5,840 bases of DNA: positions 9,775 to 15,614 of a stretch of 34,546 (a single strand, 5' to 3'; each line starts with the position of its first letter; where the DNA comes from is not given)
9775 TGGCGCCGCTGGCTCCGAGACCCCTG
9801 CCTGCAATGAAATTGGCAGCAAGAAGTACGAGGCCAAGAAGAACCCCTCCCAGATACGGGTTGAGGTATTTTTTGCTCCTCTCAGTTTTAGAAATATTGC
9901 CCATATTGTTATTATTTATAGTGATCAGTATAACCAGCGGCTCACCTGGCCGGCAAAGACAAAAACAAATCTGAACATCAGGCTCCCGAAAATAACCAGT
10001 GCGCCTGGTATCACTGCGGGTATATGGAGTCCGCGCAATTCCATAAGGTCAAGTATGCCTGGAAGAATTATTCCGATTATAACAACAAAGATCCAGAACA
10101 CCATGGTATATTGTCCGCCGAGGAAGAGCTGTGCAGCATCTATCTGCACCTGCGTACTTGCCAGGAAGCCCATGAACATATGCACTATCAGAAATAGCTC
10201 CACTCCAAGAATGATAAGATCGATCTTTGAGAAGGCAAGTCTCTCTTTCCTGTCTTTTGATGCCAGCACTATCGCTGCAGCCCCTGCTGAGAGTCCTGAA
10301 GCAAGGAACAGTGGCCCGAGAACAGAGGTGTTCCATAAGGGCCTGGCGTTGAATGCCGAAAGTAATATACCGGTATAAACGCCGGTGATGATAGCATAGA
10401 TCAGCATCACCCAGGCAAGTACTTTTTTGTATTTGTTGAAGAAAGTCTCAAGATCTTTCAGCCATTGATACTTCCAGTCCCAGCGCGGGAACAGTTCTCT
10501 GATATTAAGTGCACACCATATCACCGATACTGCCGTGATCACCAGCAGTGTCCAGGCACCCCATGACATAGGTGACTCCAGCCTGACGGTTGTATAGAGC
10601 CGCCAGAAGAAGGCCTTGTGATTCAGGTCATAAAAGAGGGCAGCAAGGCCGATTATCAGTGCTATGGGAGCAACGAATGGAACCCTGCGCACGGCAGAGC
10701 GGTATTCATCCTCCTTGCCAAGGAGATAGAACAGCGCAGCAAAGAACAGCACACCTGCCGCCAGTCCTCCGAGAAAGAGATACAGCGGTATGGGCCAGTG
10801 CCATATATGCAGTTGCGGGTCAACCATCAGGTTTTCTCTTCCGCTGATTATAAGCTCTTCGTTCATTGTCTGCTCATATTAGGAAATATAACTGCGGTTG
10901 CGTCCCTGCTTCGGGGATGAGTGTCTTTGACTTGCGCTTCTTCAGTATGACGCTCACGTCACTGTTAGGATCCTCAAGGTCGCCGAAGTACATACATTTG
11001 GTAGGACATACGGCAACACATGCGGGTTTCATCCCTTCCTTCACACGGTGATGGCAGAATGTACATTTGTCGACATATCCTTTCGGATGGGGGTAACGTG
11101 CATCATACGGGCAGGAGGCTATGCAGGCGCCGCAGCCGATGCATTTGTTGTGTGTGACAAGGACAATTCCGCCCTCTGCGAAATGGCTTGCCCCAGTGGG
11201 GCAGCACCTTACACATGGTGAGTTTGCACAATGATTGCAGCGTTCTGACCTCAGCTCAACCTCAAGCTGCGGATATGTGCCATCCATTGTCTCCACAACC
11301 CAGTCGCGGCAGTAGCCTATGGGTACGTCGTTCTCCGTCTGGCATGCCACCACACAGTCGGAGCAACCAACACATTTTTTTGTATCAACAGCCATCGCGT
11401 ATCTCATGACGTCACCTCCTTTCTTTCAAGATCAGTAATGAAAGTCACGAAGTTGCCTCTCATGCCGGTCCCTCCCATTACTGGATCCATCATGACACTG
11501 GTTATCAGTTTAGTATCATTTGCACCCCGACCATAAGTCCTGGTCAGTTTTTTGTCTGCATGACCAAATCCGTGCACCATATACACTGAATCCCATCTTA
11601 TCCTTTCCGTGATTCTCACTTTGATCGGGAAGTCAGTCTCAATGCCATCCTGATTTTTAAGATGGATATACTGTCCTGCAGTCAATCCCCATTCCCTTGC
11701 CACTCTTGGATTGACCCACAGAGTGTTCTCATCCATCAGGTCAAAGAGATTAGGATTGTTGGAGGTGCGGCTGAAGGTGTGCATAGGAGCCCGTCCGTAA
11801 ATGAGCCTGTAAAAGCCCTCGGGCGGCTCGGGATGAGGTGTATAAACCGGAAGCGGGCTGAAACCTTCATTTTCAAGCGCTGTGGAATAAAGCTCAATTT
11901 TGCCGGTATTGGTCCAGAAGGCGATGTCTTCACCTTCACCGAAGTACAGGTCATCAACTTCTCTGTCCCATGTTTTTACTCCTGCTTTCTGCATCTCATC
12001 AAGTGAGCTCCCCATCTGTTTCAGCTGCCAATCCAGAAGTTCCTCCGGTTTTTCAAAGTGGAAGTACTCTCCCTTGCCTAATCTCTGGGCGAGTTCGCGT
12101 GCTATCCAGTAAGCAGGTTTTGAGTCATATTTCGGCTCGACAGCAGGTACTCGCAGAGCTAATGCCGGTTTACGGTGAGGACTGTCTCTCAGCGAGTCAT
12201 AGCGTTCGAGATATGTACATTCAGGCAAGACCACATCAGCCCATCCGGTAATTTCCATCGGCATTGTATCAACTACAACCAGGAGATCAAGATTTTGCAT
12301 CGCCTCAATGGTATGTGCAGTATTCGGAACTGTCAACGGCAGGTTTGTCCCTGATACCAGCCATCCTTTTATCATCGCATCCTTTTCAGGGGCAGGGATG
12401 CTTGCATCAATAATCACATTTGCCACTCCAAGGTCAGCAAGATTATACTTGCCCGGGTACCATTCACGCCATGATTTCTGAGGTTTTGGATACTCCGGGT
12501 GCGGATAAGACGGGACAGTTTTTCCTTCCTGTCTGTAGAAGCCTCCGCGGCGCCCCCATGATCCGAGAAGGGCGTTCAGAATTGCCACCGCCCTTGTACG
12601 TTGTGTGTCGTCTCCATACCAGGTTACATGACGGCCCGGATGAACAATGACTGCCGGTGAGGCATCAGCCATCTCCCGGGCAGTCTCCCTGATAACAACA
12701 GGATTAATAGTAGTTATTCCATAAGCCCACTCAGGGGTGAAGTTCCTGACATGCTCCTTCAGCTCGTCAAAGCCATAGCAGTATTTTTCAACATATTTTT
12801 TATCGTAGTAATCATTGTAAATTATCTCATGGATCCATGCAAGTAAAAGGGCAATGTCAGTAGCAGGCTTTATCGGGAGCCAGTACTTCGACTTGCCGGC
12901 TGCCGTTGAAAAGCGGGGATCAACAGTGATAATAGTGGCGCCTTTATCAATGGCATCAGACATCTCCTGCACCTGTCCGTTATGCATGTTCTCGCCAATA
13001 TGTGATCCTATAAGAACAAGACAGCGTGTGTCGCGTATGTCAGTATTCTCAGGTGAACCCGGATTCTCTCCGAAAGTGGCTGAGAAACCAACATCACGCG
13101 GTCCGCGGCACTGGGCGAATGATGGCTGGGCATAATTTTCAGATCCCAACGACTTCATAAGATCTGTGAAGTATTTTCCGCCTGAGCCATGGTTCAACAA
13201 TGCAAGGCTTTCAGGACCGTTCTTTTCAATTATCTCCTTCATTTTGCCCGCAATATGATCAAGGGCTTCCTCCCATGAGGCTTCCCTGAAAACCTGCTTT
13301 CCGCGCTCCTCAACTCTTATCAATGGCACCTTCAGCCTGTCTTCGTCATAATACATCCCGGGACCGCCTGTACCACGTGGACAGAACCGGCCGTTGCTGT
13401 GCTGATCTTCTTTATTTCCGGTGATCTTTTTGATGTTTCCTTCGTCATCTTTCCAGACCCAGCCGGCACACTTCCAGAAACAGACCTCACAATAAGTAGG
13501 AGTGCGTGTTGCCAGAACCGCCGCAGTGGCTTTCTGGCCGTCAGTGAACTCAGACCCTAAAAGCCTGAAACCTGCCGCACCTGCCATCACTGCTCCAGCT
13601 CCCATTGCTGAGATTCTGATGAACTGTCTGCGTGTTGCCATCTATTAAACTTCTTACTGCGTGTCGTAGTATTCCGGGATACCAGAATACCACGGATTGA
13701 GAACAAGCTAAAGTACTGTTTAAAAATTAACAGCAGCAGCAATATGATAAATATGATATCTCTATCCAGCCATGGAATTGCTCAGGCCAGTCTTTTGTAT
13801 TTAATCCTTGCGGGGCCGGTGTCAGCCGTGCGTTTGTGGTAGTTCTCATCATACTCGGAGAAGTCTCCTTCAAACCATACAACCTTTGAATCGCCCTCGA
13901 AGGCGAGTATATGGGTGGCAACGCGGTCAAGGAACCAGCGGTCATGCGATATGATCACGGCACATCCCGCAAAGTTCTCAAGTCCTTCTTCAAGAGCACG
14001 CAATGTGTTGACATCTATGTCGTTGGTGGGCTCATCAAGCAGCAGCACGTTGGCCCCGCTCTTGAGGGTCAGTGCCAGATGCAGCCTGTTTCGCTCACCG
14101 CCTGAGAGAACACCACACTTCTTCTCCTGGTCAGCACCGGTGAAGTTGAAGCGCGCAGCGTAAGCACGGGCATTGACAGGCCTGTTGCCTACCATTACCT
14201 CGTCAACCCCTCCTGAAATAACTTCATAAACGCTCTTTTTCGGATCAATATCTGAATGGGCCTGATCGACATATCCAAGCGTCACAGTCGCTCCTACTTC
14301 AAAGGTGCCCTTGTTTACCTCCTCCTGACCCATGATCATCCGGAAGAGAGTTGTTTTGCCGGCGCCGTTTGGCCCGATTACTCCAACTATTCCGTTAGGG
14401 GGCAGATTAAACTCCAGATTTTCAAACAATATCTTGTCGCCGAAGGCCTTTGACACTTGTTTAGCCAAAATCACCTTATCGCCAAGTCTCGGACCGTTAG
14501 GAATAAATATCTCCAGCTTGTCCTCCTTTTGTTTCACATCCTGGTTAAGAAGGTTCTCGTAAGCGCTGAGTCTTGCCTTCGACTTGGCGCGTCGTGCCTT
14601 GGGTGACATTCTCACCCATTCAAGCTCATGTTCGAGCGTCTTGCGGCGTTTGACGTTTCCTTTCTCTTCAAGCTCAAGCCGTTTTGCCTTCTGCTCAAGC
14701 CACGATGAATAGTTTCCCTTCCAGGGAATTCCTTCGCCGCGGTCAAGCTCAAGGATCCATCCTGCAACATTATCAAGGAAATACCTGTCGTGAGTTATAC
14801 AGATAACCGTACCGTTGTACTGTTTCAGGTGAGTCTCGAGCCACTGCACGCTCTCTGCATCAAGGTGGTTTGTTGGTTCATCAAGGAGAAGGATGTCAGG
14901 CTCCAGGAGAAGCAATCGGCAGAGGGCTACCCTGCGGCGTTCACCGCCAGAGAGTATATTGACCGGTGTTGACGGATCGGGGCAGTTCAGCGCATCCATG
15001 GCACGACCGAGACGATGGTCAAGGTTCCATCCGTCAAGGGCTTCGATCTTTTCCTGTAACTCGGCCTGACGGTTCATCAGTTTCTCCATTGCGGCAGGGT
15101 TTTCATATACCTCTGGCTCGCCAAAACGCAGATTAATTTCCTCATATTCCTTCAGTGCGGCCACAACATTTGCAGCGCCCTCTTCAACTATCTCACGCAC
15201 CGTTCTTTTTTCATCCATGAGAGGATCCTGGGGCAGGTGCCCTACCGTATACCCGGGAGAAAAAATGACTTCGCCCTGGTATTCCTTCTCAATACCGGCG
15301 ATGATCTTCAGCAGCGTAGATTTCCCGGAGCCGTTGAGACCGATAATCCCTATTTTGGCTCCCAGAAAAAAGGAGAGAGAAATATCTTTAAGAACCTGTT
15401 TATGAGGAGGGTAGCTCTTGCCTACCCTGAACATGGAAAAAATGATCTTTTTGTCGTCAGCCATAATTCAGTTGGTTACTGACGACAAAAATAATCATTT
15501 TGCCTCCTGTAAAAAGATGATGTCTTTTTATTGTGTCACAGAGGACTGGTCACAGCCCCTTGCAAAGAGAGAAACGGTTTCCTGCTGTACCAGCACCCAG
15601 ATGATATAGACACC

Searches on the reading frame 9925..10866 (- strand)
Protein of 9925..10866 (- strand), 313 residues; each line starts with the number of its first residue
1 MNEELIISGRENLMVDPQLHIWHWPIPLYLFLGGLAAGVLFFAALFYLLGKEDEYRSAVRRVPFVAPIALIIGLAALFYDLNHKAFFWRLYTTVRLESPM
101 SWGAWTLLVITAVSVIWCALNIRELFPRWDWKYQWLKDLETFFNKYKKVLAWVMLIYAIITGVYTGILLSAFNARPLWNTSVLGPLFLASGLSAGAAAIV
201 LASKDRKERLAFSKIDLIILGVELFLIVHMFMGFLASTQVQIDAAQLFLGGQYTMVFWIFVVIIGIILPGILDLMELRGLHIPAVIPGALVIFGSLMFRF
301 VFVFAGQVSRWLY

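Call 51: search_protein_families(library=pfam, proteins=[window:9925-10866:-], max_evalue=0.001)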
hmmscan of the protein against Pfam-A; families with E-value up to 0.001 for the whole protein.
window:9925-10866:- (313 aa): 2 families
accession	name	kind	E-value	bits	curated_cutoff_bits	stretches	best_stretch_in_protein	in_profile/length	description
PF03916.19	NrfD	-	1.7e-48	166.3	25.8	1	18-308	7-310/313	Polysulphide reductase, NrfD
PF14589.11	NrfD_2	-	9.6e-16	58.8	27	1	19-309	11-275/281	Polysulfide reductase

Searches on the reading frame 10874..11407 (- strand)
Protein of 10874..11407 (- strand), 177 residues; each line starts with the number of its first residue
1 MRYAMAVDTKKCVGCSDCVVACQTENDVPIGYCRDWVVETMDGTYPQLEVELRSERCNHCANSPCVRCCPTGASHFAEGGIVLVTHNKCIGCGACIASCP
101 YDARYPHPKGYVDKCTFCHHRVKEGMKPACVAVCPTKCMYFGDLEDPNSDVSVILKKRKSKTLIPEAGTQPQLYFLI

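Call 51: search_protein_families(library=pfam, proteins=[window:10874-11407:-], max_evalue=0.001)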
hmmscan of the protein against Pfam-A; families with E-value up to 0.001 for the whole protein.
window:10874-11407:- (177 aa): 11 families
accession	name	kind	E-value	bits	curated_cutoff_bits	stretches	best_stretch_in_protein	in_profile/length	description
PF13247.11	Fer4_11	-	2.3e-23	82.7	26.2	1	50-143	3-99/100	4Fe-4S dicluster domain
PF12838.12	Fer4_7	-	2e-10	41.4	27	2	88-138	1-52/52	4Fe-4S dicluster domain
PF12837.12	Fer4_6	-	4.7e-10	39.3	25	1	82-103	2-23/24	4Fe-4S binding domain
PF13187.11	Fer4_9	-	7.5e-10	39.1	27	2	88-139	1-52/52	4Fe-4S dicluster domain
PF00037.32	Fer4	-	7.3e-09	35.5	21.1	1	86-104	5-23/24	4Fe-4S binding domain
PF13237.11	Fer4_10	-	9.4e-09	35.5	25.5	2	53-100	5-53/53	4Fe-4S dicluster domain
PF12797.12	Fer4_2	-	6e-08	32.6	24.5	2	82-101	3-22/22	4Fe-4S binding domain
PF25160.1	LdpA_Fe-S-bd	-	1.6e-07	31.4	27.6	1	62-102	6-41/49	LdpA Fe-S cluster-binding domain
PF12800.12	Fer4_4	-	7.2e-05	23.2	24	1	87-102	2-17/17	4Fe-4S binding domain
PF14697.11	Fer4_21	-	0.00014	22.4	35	0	53-101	4-53/59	4Fe-4S dicluster domain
PF12798.12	Fer4_3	-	0.00034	21.7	27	0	89-103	1-15/15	4Fe-4S binding domain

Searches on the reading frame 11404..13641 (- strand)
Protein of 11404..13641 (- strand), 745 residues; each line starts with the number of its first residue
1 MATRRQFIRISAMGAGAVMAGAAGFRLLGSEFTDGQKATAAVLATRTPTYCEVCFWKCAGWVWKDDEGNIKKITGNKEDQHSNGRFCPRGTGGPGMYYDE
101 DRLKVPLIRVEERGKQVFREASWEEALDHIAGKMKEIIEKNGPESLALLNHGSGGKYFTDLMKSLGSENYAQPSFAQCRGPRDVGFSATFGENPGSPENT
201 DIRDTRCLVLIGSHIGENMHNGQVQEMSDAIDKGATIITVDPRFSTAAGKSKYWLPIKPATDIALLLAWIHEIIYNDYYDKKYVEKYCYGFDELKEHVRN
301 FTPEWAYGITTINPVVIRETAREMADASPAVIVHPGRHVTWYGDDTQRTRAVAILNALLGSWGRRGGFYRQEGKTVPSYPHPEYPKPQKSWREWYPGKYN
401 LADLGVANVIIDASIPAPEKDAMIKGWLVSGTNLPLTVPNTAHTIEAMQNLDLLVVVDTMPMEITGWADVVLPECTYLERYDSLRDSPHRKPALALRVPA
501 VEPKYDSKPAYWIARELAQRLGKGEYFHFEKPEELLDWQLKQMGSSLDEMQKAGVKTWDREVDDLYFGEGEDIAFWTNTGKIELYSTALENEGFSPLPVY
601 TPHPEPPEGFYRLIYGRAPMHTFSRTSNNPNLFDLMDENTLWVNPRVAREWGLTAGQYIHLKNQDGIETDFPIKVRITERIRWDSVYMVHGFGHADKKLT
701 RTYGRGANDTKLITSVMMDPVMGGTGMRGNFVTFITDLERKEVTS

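Call 51: search_protein_families(library=pfam, proteins=[window:11404-13641:-], max_evalue=0.001)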
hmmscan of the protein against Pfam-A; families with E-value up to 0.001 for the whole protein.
window:11404-13641:- (745 aa): 3 families
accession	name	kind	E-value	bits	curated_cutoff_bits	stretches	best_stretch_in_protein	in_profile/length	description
PF00384.28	Molybdopterin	-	2.4e-39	135.8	24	1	102-519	1-352/353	Molybdopterin oxidoreductase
PF01568.27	Molydop_binding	-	1.5e-10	41.5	26.8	1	611-725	1-104/110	Molydopterin dinucleotide binding domain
PF04879.21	Molybdop_Fe4S4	-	7.2e-05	23.1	22.7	1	46-94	3-50/55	Molybdopterin oxidoreductase Fe4S4 domain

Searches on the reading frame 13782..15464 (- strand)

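Call 51: search_protein_families(library=pfam, proteins=[window:13782-15464:-], max_evalue=0.001)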
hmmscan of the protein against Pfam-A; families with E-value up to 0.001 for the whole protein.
window:13782-15464:- (560 aa): 16 families
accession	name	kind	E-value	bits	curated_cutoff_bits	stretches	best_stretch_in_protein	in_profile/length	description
PF00005.33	ABC_tran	-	1.6e-49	168.5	25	2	25-199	1-137/137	ABC transporter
PF13304.12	AAA_21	-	1.5e-14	55.2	27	0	39-58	3-22/304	AAA domain, putative AbiEii toxin, Type IV TA system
PF02463.25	SMC_N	-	1.2e-11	45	40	0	358-513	25-203/220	RecF/RecN/SMC N terminal domain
PF12848.13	ABC_tran_Xtn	-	5.5e-11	42.8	25.9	1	238-314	1-79/85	ABC transporter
PF13476.12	AAA_23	-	8.7e-07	30.2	27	1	347-377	10-39/201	AAA domain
PF13555.12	AAA_29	-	2.1e-06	27.8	27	0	347-374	12-39/61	P-loop containing region of AAA domain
PF00931.28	NB-ARC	-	3.1e-06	27.1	23.5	1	357-400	19-61/248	NB-ARC domain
PF13401.12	AAA_22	-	1.7e-05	25.6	27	0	358-416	6-54/130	AAA domain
PF01926.29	MMR_HSR1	-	8.2e-05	23.1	21.9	0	37-58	1-22/113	50S ribosome-binding GTPase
PF13166.12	AAA_13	-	0.00029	20.1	36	0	364-385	23-45/713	AAA domain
PF05783.17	DLIC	-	0.00034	20.1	19.7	0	353-387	21-55/471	Dynein light intermediate chain (DLIC)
PF13175.12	AAA_15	-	0.00039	20.6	32.1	0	40-56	28-44/374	AAA ATPase domain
PF13238.12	AAA_18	-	0.00042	21.2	29.4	0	38-107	1-66/128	AAA domain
PF13191.12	AAA_16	-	0.00062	20.7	32.6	0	40-107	29-97/167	AAA ATPase domain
PF01637.24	ATPase_2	-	0.0007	19.9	33.2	0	40-69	25-54/225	ATPase domain predominantly from Archaea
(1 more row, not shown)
